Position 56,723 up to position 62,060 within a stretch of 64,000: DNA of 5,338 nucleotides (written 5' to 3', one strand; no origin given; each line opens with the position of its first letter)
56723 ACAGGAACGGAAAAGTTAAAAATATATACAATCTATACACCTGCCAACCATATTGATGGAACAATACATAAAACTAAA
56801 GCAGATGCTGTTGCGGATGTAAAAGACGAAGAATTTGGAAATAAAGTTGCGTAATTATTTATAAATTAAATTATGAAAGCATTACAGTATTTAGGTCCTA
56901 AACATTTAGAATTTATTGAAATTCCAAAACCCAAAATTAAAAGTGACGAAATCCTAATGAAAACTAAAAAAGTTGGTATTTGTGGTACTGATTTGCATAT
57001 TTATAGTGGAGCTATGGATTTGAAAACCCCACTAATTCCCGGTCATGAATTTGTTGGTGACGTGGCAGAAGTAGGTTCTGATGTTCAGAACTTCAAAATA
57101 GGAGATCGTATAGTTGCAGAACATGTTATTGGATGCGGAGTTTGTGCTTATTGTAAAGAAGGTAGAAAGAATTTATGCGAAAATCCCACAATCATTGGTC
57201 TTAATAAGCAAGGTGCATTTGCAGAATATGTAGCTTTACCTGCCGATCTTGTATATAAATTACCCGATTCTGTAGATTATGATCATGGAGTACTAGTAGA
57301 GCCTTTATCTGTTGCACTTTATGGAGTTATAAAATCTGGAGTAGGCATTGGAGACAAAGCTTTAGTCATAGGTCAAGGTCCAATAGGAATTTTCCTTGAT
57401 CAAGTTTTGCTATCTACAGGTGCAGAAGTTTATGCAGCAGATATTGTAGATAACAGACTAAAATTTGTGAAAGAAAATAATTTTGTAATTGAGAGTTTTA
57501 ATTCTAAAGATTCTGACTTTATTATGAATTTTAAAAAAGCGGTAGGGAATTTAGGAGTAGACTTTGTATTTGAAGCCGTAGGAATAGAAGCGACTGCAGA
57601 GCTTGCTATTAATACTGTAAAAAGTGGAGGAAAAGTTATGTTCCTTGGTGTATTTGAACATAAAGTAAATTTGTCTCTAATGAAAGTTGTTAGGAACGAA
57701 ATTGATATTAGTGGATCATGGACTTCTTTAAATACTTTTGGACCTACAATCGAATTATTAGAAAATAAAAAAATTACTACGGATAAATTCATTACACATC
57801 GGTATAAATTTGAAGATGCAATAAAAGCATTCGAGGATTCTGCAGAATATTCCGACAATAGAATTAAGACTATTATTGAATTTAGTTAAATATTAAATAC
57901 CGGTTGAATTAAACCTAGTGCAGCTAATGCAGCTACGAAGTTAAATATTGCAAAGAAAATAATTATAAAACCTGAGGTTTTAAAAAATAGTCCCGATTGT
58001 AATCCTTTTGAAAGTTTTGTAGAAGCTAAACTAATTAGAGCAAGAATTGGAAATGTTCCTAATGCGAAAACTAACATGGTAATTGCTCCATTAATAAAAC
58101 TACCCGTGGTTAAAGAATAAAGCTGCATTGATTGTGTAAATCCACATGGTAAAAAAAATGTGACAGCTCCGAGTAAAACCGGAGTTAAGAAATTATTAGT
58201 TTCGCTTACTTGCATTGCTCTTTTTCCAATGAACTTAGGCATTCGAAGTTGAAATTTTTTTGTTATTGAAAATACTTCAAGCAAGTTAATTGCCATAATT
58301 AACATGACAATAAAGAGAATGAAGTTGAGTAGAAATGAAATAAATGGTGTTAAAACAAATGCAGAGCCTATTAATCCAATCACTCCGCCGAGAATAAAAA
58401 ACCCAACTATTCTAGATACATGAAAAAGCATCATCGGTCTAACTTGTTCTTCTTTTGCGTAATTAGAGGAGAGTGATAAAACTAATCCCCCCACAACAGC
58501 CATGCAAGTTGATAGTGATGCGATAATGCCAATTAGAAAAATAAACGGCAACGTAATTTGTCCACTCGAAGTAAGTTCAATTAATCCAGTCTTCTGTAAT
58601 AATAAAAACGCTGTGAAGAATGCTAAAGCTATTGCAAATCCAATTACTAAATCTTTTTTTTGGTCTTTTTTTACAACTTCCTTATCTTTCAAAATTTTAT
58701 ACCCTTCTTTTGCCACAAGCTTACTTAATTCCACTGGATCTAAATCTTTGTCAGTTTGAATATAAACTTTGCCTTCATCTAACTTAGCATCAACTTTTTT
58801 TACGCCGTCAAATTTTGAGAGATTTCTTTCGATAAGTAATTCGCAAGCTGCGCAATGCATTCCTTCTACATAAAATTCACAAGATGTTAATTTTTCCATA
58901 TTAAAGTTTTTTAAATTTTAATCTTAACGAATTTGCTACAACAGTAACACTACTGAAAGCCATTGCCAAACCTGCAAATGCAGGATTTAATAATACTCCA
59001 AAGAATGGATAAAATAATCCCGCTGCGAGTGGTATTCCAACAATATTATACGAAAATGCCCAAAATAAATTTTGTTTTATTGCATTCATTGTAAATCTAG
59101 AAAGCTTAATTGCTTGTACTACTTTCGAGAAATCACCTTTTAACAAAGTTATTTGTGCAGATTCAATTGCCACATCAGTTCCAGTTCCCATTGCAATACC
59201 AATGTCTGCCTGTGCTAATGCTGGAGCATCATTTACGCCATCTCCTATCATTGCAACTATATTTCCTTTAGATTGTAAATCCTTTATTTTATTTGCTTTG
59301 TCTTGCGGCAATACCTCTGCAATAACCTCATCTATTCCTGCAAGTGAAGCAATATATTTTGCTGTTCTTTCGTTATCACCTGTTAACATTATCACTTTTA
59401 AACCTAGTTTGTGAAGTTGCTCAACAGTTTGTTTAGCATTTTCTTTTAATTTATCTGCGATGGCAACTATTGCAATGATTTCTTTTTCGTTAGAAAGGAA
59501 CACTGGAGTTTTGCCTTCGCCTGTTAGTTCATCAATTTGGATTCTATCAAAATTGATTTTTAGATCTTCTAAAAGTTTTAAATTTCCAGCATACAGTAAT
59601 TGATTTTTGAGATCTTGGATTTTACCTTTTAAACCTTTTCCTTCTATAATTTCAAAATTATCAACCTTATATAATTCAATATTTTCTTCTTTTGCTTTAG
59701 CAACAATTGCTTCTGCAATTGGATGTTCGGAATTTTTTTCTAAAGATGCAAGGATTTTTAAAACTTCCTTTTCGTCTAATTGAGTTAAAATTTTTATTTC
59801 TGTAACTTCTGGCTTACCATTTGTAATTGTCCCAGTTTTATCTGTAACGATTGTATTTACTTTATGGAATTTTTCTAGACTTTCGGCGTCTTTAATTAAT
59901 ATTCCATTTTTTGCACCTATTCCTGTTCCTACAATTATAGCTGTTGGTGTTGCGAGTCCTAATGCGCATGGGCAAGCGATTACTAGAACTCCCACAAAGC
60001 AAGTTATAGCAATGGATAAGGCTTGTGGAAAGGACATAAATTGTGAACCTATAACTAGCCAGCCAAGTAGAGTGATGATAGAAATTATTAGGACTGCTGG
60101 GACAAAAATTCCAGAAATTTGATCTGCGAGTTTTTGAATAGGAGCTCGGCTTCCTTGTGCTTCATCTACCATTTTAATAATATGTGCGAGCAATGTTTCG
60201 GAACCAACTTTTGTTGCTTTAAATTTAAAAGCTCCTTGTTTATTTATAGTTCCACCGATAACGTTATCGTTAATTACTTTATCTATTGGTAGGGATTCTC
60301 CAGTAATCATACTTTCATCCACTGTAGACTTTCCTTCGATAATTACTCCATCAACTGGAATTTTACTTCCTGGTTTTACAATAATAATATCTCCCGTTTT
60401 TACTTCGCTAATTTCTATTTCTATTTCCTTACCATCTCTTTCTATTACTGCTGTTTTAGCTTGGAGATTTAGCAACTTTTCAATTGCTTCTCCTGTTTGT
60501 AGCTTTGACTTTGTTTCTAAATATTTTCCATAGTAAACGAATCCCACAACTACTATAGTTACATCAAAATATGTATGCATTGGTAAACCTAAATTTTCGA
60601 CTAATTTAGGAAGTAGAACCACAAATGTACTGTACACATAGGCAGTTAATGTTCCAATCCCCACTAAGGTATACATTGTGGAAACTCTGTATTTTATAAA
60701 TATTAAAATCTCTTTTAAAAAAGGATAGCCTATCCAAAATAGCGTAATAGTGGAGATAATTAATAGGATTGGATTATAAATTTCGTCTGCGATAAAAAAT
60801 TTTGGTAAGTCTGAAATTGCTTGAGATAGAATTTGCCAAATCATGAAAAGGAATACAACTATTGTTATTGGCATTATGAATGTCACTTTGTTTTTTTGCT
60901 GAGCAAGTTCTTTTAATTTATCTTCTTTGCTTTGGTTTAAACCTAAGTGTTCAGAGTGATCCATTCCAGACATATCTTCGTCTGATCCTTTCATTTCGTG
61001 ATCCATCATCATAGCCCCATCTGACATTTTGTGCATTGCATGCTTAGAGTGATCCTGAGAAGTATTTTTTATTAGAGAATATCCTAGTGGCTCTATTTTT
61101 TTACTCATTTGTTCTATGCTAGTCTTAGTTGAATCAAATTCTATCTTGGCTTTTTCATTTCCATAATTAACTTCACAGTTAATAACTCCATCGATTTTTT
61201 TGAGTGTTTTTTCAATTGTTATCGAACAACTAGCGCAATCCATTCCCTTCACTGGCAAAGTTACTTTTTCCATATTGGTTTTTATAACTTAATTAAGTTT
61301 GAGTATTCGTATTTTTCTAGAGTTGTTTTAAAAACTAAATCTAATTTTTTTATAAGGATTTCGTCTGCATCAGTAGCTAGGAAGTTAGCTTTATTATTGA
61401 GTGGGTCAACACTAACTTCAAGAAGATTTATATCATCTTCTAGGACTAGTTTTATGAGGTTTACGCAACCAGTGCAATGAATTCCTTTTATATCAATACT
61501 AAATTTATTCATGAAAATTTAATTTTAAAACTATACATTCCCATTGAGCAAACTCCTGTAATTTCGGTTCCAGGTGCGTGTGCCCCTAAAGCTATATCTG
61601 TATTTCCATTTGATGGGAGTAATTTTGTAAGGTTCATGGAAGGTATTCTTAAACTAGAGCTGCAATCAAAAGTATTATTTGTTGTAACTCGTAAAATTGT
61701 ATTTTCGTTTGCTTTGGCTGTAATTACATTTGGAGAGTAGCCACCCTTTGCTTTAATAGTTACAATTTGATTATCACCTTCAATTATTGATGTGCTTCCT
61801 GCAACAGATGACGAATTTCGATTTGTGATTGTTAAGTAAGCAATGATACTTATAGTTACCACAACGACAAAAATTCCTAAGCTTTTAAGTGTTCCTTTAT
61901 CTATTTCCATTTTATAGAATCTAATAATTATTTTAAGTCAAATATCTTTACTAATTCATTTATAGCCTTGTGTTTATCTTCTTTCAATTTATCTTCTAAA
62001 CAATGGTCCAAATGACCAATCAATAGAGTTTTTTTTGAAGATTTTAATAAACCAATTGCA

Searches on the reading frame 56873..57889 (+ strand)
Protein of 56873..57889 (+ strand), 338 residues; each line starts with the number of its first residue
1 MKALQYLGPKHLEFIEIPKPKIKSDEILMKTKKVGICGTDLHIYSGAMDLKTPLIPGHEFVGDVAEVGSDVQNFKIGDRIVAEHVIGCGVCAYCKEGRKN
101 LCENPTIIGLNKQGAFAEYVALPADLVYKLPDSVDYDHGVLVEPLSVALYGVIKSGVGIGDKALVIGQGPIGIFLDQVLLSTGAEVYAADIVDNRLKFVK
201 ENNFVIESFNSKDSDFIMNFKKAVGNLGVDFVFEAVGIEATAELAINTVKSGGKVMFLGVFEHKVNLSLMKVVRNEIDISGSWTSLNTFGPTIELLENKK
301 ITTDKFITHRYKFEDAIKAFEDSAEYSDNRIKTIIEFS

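Call 71: search_protein_families(library=pfam, proteins=[window:56873-57889:+], max_evalue=0.001)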
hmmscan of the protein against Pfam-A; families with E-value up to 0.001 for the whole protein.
window:56873-57889:+ (338 aa): 4 families
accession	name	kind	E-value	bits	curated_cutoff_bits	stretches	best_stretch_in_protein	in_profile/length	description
PF08240.17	ADH_N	-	5.5e-33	113.8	23.5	1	24-132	2-104/104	Alcohol dehydrogenase GroES-like domain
PF00107.32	ADH_zinc_N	-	2.8e-21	76.2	31.8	1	170-297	1-128/129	Zinc-binding dehydrogenase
PF16912.11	Glu_dehyd_C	-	1.5e-10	41.3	34.9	1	137-337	2-211/211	Glucose dehydrogenase C-terminus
PF13602.12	ADH_zinc_N_2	-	0.00015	23.1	27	1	210-324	8-124/134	Zinc-binding dehydrogenase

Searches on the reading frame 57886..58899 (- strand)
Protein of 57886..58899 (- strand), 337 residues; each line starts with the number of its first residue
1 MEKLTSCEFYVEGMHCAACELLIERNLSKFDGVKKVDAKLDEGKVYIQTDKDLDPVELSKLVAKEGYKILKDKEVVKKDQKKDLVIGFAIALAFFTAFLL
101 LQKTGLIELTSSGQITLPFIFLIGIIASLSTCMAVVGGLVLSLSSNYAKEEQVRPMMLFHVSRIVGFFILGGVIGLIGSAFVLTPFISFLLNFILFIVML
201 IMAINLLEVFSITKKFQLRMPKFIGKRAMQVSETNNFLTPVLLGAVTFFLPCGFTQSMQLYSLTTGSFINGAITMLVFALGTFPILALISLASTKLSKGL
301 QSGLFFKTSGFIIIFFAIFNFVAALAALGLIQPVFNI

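Call 71: search_protein_families(library=pfam, proteins=[window:57886-58899:-], max_evalue=0.001)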
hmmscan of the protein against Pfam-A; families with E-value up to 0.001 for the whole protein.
window:57886-58899:- (337 aa): 2 families
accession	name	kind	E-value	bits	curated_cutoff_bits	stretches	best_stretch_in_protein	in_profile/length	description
PF13386.12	DsbD_2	-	3.5e-31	109.1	24.9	1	120-318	2-198/199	Cytochrome C biogenesis protein transmembrane region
PF00403.32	HMA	-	6.1e-13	49.4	24.8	1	9-67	2-61/62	Heavy-metal-associated domain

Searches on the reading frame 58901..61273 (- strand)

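Call 71: search_protein_families(library=pfam, proteins=[window:58901-61273:-], max_evalue=0.001)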
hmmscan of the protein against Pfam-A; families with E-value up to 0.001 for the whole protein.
window:58901-61273:- (790 aa): 5 families
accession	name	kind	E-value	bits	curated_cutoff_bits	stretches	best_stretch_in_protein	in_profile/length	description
PF00122.25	E1-E2_ATPase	-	2.3e-57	193.9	28.1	1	270-456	2-181/181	E1-E2 ATPase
PF00702.32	Hydrolase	-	6.7e-38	131.4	26.4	1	473-690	2-191/191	haloacid dehalogenase-like hydrolase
PF00403.32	HMA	-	1.6e-15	57.7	24.8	1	5-65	1-61/62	Heavy-metal-associated domain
PF08282.18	Hydrolase_3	-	7.8e-05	23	20.9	1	664-714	197-247/255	haloacid dehalogenase-like hydrolase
PF12710.13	HAD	-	0.0002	22.3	27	0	607-686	83-188/189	haloacid dehalogenase-like hydrolase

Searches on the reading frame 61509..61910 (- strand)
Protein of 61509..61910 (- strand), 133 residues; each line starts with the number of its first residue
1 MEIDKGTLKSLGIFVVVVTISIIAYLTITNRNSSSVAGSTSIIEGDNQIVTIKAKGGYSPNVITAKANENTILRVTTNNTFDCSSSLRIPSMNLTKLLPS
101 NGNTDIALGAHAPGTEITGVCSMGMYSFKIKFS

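Call 71: search_protein_families(library=pfam, proteins=[window:61509-61910:-], max_evalue=0.001)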
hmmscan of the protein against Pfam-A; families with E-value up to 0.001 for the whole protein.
window:61509-61910:- (133 aa): 1 family
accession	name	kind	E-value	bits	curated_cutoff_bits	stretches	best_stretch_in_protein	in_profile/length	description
PF13473.12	Cupredoxin_1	-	9.9e-08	32.4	27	1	33-126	16-97/104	Cupredoxin-like domain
